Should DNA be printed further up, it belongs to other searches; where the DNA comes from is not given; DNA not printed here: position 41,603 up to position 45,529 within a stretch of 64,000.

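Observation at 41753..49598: Two giant paralogous repeat proteins, one of them a ~1400-aa VirB10, built from a ~16-17-aa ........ unit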

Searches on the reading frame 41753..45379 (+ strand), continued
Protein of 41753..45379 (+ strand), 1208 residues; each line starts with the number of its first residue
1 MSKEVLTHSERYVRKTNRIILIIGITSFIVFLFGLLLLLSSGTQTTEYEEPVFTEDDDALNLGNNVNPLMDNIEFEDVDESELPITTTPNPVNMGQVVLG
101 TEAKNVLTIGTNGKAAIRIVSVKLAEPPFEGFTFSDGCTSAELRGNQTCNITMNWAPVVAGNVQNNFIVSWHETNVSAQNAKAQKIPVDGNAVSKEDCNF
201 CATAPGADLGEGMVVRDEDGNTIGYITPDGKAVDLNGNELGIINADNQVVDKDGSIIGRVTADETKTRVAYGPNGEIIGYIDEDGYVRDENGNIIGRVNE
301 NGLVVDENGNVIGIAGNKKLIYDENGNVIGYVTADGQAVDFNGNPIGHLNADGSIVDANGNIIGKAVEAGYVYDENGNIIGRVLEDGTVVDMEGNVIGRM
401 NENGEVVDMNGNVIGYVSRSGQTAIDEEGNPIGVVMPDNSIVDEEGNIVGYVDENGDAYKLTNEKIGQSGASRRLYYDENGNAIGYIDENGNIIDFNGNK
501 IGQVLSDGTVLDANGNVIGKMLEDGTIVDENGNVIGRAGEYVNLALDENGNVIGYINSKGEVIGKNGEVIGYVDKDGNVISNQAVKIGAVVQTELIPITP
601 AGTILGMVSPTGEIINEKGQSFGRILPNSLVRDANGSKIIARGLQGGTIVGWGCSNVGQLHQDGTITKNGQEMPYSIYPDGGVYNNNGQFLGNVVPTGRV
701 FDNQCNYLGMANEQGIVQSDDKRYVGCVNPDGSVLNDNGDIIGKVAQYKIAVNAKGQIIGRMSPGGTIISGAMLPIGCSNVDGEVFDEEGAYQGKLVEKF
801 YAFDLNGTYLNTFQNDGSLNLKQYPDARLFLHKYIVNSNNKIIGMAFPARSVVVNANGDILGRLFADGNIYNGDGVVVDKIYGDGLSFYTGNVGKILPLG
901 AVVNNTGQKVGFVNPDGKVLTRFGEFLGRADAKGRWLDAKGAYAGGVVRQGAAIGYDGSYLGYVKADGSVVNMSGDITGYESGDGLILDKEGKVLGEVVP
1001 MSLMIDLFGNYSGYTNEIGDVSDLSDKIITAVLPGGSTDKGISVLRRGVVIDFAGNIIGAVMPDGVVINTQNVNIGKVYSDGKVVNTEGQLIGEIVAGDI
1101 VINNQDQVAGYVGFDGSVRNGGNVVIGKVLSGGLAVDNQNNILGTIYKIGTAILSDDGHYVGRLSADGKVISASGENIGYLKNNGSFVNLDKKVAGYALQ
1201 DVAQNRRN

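Call 35: find_encoding_contigs(protein=P0168, flank=10000, max_places=1)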
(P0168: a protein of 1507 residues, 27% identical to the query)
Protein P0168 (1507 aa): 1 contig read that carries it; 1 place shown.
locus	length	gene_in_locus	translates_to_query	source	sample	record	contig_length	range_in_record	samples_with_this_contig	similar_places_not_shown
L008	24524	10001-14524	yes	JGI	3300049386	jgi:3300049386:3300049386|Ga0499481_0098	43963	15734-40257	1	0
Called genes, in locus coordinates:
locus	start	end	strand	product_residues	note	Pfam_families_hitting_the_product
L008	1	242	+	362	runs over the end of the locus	PF13609:Porin_4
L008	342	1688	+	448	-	PF01029:NusB, PF13649:Methyltransf_25 (faint), PF01189:Methyltr_RsmB-F, PF13847:Methyltransf_31 (faint)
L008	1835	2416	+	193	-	PF08645:PNK3P, PF13242:Hydrolase_like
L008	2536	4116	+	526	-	PF02776:TPP_enzyme_N, PF00205:TPP_enzyme_M, PF02775:TPP_enzyme_C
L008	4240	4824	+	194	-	PF04143:Sulf_transp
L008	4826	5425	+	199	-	PF20398:DUF6691 (weak), PF04143:Sulf_transp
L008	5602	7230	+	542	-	PF13541:ChlI, PF00493:MCM, PF00158:Sigma54_activat (faint), PF01078:Mg_chelatase, PF07728:AAA_5, PF13335:Mg_chelatase_C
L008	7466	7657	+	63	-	-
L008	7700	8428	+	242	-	PF04335:VirB8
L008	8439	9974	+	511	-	PF03524:CagX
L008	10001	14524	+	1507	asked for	PF12396:DUF3659 (faint), PF21784:Bflower (faint), PF21785:Bflower_2, PF03743:TrbI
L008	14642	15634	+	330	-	PF00437:T2SSE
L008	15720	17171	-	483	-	PF00749:tRNA-synt_1c, PF19269:Anticodon_2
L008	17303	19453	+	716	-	PF13567:DUF4131, PF03772:Competence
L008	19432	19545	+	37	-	-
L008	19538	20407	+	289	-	-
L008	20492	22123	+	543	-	PF00342:PGI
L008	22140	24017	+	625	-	PF02518:HATPase_c, PF13589:HATPase_c_3, PF01119:DNA_mis_repair, PF08676:MutL_C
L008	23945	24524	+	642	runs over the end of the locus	PF24575:TPR_Slam (faint), PF25060:ARM_TT21_2nd (faint), PF07719:TPR_2 (faint), PF13181:TPR_8 (faint), PF09976:TPR_21 (faint), PF13432:TPR_16 (weak), PF13424:TPR_12 (weak), PF00515:TPR_1 (weak), +11 more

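Call 44: search_solved_structures(query=window:41753-45376:+, max_evalue=0.01)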
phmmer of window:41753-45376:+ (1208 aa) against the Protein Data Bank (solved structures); distinct sequences matched with E-value up to 0.01: 0.

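Call 49: predict_structure(alignment_id=A2)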
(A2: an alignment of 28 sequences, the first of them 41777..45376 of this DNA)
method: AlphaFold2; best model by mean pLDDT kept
length: 1200 residues; sequences in the alignment: 28
mean_pLDDT: 80.1   pTM: 0.66
mean pLDDT of the five models: 80.1, 75.9, 75.4, 75.1, 75.0
residues with pLDDT >= 90: 282; 70-90: 726; 50-70: 103; < 50: 89
segments of 3 or more residues with pLDDT < 50: 1-7, 32-74, 82-89, 186-204, 255-257, 1197-1200
pLDDT, mean of each block of 10 residues (from residue 1): 48 80 72 37 31 29 26 50 46 65 77 75 73 79 70 59 67 59 50 34 61 75 80 84 86 62 84 79 80 81 84 84 81 80 75 80 77 84 83 83 82 88 88 82 82 79 90 85 88 88 85 87 85 89 87 79 80 78 89 90 86 88 89 90 90 83 86 89 89 87 87 87 90 85 80 78 78 88 86 89 80 82 87 90 88 92 90 90 90 90 91 89 89 87 86 92 92 88 84 87 89 89 78 86 92 91 89 89 91 91 91 83 90 91 82 84 82 91 89 52
secondary structure, 60 per line:
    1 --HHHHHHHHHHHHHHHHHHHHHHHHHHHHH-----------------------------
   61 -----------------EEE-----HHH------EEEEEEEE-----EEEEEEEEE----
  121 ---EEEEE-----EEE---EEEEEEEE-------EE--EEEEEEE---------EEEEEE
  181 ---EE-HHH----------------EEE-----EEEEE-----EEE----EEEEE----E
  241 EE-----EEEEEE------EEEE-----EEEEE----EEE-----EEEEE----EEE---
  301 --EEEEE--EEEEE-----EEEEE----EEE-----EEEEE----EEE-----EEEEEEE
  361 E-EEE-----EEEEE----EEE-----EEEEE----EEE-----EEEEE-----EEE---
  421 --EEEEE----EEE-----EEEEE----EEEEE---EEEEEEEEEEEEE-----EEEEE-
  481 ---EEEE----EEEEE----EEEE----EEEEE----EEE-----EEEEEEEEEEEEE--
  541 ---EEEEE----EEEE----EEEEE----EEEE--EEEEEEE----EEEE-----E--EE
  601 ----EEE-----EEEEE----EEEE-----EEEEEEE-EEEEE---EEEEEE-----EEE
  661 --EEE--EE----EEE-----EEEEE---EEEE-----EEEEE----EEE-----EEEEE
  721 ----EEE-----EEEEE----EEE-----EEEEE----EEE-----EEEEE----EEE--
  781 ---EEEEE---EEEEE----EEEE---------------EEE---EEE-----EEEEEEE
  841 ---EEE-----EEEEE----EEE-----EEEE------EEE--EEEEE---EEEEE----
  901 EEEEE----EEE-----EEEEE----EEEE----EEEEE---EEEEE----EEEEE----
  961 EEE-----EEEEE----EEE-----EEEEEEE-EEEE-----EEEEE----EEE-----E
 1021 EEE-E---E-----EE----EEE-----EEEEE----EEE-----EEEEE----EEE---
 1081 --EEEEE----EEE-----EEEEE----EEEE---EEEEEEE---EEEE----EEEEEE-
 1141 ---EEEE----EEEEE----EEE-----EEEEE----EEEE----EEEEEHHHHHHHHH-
elements in order (helices of 4 or more, strands of 3 or more residues): H3-31 E78-80 E95-102 E108-116 E124-128 E134-136 E140-147 E159-165 E175-180 E206-208 E214-218 E224-226 E231-235 E240-242 E248-253 E260-263 E269-273 E278-280 E286-290 E295-297 E303-307 E310-314 E320-324 E329-331 E337-341 E346-348 E354-361 E363-365 E371-375 E380-382 E388-392 E397-399 E405-409 E415-417 E423-427 E432-434 E440-444 E449-453 E457-469 E475-479 E484-487 E492-496 E501-504 E509-513 E518-520 E526-538 E544-548 E553-556 E561-565 E570-573 E576-582 E587-590 E605-607 E613-617 E622-625 E631-637 E639-643 E647-652 E658-660 E663-665 E674-676 E682-686 E690-693 E699-703 E708-710 E716-720 E725-727 E733-737 E742-744 E750-754 E759-761 E767-771 E776-778 E784-788 E792-796 E801-804 E820-822 E826-828 E834-840 E844-846 E852-856 E861-863 E869-872 E879-881 E884-888 E892-896 E901-905 E910-912 E918-922 E927-930 E935-939 E943-947 E952-956 E961-963 E969-973 E978-980 E986-992 E994-997 E1003-1007 E1012-1014 E1020-1023 E1041-1043 E1049-1053 E1058-1060 E1066-1070 E1075-1077 E1083-1087 E1092-1094 E1100-1104 E1109-1112 E1116-1122 E1126-1129 E1134-1139 E1144-1147 E1152-1156 E1161-1163 E1169-1173 E1178-1181 E1186-1190 H1191-1199

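Call 69: fold_search(model_id=the predicted structure, library=pdb)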
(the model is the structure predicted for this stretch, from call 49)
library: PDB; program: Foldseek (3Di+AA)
matches with E <= 10: 1670; with E <= 0.001: 29
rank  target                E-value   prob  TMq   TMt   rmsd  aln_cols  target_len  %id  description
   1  6fvi                  3.8e-05  1.00  0.08  0.53   9.6       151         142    9  ASH / PapD-like domain of human CEP192 (PapD-like domain 7) (released 2019-03-20)
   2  7sqc_O1               4.3e-05  1.00  0.08  0.14   4.2       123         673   19  Ciliary C1 central pair apparatus isolated from Chlamydomonas reinhardtii (released 2022-04-13)
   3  7som_J                6.5e-05  1.00  0.07  0.12   5.3       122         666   14  Ciliary C2 central pair apparatus isolated from Chlamydomonas reinhardtii (released 2022-04-13)
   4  5xya                  8.7e-05  0.14  0.07  0.07  35.8      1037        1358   12  Crystal structure of a serine protease from Streptococcus species (released 2018-08-08)
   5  6bqm                  9.2e-05  1.00  0.06  0.14   6.0        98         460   15  Secreted serine protease VesC from Vibrio cholerae (released 2018-11-28)
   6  3zmr_A                1.3e-04  0.94  0.07  0.13  13.8       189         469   13  Bacteroides ovatus GH5 xyloglucanase in complex with a XXXG heptasaccharide (released 2014-01-15)
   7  9ijj_L                1.4e-04  1.00  0.07  0.31   4.8       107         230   12  In situ structure of the central apparatus in mouse sperm axoneme. (released 2025-06-04)
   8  5xxz_B                1.4e-04  0.11  0.07  0.06  36.3       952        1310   12  Crystal structure of a serine protease from Streptococcus species (released 2018-08-08)
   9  2ys4_MODEL_1_A        1.8e-04  1.00  0.07  0.48  17.4       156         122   13  Solution structure of the N-terminal PapD-like domain of HYDIN protein from human (released 2008-04-08)
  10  9cl6_A                2.0e-04  1.00  0.07  0.17  19.6       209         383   10  Ammonia monooxygenase in native membranes (released 2025-01-08)
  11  6cxh_A                2.3e-04  1.00  0.07  0.17  14.3       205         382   11  Crystal structure of particulate methane monooxygenase from Methylomicrobium alcaliphilum 20Z (released 2018-05-16)
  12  7sqc_M1               2.6e-04  1.00  0.07  0.14   4.7       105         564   18  Ciliary C1 central pair apparatus isolated from Chlamydomonas reinhardtii (released 2022-04-13)
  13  7sqc_T2               2.9e-04  1.00  0.07  0.15   7.1       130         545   12  Ciliary C1 central pair apparatus isolated from Chlamydomonas reinhardtii (released 2022-04-13)
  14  7sqc_F0               3.2e-04  1.00  0.07  0.25   4.2       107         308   15  Ciliary C1 central pair apparatus isolated from Chlamydomonas reinhardtii (released 2022-04-13)
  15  7sqc_T0               3.6e-04  1.00  0.08  0.16   6.0       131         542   13  Ciliary C1 central pair apparatus isolated from Chlamydomonas reinhardtii (released 2022-04-13)
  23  2e6j_MODEL_1_A        7.9e-04  1.00  0.08  0.60   4.8       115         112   13  Solution structure of the C-terminal PapD-like domain from human HYDIN protein (released 2007-07-03)
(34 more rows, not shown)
